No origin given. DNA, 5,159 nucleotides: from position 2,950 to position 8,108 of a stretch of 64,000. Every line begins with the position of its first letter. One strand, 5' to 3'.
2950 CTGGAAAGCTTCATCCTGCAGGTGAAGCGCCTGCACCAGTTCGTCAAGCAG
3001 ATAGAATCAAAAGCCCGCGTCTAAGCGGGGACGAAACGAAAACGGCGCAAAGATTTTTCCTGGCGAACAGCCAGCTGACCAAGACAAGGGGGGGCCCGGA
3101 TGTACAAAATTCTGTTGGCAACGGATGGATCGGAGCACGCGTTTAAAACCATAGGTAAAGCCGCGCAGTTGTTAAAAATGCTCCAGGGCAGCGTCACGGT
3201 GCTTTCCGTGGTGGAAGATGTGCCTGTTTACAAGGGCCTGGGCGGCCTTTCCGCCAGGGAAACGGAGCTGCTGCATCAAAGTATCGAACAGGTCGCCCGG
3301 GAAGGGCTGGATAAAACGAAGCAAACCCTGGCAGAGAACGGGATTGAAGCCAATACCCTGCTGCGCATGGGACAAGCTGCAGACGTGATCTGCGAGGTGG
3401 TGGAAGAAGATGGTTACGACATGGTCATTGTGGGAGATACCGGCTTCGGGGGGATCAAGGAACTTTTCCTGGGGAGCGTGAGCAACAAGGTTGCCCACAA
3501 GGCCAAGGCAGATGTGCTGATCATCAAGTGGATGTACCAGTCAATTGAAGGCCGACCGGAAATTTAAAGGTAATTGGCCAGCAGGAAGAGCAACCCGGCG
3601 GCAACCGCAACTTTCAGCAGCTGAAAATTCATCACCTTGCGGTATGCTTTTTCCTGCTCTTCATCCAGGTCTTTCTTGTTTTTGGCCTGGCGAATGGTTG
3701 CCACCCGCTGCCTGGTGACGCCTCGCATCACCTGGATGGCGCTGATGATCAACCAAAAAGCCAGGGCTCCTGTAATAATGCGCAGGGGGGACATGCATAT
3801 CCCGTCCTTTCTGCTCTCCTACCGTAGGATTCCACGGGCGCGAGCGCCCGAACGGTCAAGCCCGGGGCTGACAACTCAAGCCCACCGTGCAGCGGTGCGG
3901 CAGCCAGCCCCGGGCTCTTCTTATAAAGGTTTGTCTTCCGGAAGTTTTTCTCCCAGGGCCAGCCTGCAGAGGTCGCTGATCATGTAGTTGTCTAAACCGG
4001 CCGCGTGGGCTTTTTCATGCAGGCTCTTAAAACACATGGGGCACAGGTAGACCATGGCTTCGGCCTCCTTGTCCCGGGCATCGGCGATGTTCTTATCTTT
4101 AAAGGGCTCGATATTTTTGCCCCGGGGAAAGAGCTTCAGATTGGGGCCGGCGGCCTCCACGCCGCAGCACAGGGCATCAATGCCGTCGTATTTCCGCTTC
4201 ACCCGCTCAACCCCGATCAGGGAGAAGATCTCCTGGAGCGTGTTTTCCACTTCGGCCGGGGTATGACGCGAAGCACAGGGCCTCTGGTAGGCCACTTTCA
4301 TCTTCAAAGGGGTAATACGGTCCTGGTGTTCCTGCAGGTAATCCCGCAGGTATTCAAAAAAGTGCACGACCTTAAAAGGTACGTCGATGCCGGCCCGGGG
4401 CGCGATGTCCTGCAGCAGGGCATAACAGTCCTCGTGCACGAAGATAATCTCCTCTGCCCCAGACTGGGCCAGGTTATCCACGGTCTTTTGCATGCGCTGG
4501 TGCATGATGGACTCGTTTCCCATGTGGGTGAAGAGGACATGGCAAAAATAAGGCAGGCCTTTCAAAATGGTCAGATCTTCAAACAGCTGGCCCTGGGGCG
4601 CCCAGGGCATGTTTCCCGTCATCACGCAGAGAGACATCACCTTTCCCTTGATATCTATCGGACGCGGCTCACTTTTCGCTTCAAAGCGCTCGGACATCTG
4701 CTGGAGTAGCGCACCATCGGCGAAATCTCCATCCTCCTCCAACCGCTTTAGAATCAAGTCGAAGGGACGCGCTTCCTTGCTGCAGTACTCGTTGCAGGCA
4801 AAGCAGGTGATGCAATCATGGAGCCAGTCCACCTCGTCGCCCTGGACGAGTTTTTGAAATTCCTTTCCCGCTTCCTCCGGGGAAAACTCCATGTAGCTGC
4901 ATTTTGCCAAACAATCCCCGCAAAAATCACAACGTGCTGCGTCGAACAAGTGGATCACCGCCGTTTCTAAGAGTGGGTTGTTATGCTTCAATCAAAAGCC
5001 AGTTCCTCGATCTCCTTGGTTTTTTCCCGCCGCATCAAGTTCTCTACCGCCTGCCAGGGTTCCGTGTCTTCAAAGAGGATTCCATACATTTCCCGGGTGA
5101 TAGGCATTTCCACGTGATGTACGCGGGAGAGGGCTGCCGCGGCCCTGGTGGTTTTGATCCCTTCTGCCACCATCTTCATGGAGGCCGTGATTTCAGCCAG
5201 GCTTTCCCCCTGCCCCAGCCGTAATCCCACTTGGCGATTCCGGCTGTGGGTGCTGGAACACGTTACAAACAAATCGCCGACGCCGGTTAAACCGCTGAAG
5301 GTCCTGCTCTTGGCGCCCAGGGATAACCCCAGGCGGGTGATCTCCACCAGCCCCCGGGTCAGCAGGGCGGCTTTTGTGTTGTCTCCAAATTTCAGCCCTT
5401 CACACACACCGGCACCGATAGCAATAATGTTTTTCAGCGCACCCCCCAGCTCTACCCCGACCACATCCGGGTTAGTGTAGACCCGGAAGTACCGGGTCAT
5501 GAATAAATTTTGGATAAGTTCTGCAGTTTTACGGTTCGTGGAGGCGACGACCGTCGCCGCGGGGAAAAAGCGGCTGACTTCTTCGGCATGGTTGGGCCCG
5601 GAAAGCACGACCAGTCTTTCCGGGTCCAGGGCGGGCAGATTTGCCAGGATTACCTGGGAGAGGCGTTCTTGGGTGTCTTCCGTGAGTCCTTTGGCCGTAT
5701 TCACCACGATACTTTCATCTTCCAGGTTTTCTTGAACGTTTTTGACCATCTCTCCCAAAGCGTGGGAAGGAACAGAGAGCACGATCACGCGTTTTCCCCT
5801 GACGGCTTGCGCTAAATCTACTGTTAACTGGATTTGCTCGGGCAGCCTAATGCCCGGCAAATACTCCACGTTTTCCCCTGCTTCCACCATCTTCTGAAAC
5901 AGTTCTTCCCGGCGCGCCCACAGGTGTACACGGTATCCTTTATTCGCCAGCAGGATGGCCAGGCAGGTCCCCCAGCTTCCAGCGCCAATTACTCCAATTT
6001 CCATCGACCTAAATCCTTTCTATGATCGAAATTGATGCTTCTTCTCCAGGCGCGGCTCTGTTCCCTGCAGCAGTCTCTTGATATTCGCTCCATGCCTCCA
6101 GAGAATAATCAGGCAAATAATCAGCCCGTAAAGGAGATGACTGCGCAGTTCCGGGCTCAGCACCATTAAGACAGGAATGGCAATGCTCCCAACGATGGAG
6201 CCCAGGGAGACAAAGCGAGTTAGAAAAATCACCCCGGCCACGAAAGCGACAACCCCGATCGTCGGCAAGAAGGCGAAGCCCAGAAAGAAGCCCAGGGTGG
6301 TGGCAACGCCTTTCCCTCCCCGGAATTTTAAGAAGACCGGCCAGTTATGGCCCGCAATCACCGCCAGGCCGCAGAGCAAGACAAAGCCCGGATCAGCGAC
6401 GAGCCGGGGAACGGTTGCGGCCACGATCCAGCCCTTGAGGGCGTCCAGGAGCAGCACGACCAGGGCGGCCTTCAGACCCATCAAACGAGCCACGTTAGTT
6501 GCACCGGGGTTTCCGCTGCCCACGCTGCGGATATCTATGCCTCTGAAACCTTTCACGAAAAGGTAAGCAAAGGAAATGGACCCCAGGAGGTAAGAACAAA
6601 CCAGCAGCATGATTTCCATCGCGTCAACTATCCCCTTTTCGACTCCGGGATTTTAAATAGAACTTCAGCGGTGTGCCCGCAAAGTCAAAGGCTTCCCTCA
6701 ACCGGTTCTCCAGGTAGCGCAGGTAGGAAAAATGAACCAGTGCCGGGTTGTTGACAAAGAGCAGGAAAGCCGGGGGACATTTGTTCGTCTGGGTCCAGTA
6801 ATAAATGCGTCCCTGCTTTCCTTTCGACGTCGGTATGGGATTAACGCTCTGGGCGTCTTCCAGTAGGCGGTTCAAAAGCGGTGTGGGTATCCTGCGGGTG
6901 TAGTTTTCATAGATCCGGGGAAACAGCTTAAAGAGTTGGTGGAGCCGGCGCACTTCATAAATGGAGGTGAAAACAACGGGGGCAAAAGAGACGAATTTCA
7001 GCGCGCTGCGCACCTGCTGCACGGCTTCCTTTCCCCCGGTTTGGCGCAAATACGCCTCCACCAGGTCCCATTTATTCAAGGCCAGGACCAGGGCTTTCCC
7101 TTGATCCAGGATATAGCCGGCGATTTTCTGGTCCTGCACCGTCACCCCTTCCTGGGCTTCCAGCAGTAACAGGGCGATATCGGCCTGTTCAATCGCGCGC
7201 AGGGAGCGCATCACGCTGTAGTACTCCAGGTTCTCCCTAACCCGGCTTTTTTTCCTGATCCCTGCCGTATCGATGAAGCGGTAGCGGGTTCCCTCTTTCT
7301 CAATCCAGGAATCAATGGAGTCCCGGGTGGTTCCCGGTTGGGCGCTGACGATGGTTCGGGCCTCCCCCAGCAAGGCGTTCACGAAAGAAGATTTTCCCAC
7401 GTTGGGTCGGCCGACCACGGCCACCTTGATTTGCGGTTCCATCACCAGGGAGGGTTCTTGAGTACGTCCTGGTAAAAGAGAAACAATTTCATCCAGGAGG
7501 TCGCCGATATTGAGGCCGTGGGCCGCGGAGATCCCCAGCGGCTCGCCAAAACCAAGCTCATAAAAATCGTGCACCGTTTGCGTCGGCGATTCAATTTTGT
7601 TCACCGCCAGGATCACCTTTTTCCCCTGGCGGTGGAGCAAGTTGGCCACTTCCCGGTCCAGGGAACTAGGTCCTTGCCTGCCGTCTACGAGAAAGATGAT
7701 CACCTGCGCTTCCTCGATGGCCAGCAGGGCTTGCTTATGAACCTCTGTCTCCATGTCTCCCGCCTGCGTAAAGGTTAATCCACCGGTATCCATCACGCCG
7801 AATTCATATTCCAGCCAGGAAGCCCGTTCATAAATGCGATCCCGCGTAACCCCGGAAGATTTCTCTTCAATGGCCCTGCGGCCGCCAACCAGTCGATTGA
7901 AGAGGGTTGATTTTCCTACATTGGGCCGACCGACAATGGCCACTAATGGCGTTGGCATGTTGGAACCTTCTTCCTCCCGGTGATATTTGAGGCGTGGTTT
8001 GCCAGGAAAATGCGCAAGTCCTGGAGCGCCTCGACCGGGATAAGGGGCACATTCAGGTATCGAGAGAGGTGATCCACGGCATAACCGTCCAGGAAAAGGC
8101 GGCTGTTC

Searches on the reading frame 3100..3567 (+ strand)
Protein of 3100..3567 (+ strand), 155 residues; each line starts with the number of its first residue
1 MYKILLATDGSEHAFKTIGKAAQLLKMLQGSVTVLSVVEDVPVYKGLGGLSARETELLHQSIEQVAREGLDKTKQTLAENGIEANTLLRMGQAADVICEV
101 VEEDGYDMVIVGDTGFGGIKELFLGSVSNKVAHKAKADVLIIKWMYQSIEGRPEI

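Call 58: search_protein_families(library=pfam, proteins=[window:3100-3567:+], max_evalue=0.00001)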
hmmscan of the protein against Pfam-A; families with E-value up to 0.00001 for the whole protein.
window:3100-3567:+ (155 aa): 1 family
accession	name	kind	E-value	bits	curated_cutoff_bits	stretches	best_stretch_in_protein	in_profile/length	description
PF00582.32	Usp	-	2.2e-29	103.3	24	1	3-143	4-141/141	Universal stress protein family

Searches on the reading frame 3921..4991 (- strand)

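Call 58: search_protein_families(library=pfam, proteins=[window:3921-4991:-], max_evalue=0.00001)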
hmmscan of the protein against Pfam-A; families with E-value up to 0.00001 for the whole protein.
window:3921-4991:- (356 aa): 1 family
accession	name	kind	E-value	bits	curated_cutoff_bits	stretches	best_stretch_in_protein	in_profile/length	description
PF02754.22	CCG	-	2.8e-07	31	20.6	0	233-324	1-84/85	Cysteine-rich domain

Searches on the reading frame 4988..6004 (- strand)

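Call 58: search_protein_families(library=pfam, proteins=[window:4988-6004:-], max_evalue=0.00001)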
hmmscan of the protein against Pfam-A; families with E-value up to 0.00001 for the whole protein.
window:4988-6004:- (338 aa): 6 families
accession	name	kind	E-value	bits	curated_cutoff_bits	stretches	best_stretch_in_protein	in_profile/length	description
PF07479.19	NAD_Gly3P_dh_C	-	1.8e-56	190.7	25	1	180-320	1-141/142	NAD-dependent glycerol-3-phosphate dehydrogenase C-terminus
PF01210.29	NAD_Gly3P_dh_N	-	6.7e-50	169.6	23.1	1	2-160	1-157/158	NAD-dependent glycerol-3-phosphate dehydrogenase N-terminus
PF20618.3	GPD_NAD_C_bact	-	2.6e-22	79.6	27.6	1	240-305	1-65/66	Bacterial GPD, NAD-dependent C-terminal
PF03446.21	NAD_binding_2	-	3.4e-10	40.6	21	1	2-126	1-115/161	NAD binding domain of 6-phosphogluconate dehydrogenase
PF02558.23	ApbA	-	6.5e-10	39.3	22.2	1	3-110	1-106/150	Ketopantoate reductase PanE/ApbA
PF03807.23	F420_oxidored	-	1.3e-08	35.8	21.6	1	3-105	2-93/94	NADP oxidoreductase coenzyme F420-dependent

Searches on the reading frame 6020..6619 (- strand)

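Call 58: search_protein_families(library=pfam, proteins=[window:6020-6619:-], max_evalue=0.00001)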
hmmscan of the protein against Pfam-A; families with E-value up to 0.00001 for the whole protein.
window:6020-6619:- (199 aa): 1 family
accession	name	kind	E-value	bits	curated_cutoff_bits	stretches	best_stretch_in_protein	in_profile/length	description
PF02660.20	G3P_acyltransf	-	1.7e-52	178.3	24.1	1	9-183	2-164/164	Glycerol-3-phosphate acyltransferase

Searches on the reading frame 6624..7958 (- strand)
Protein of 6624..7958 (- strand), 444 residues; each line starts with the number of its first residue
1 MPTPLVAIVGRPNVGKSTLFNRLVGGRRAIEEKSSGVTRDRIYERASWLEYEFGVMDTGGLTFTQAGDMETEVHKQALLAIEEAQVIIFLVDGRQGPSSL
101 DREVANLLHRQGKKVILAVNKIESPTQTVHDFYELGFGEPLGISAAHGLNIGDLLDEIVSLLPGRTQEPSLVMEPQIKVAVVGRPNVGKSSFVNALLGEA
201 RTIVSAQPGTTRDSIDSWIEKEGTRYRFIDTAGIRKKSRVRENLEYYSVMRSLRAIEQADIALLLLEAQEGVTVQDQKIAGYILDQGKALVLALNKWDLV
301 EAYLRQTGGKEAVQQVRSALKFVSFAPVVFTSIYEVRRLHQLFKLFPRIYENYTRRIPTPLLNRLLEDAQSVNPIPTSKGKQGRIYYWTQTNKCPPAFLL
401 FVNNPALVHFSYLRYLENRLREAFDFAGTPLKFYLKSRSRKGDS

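Call 58: search_protein_families(library=pfam, proteins=[window:6624-7958:-], max_evalue=0.00001)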
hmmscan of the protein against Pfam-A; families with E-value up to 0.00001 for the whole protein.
window:6624-7958:- (444 aa): 9 families
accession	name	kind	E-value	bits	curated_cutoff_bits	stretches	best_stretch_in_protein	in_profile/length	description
PF01926.29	MMR_HSR1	-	2e-56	189.4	21.9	2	178-296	1-113/113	50S ribosome-binding GTPase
PF14714.11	KH_dom-like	-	3.6e-31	107.7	27.3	1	356-436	1-81/81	KH-domain-like of EngA bacterial GTPase enzymes, C-terminal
PF02421.24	FeoB_N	-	5.8e-24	84.8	27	2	6-127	3-120/156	Ferrous iron transport protein B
PF00009.33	GTP_EFTU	-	2e-20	73.7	26.5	1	209-345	54-181/188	Elongation factor Tu GTP binding domain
PF00350.29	Dynamin_N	-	6.1e-15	56.1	27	0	179-211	1-33/168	Dynamin family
PF04548.22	AIG1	-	6.5e-12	45.7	27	0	179-282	3-106/212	AIG1 family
PF08477.19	Roc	-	1.2e-07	32.4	27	0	6-122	2-118/119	Ras of Complex, Roc, domain of DAPkinase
PF03193.22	RsgA_GTPase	-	6.3e-07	29.8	30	0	179-204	109-134/174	RsgA GTPase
PF00005.33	ABC_tran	-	9.2e-06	26.7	25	0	170-257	5-80/137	ABC transporter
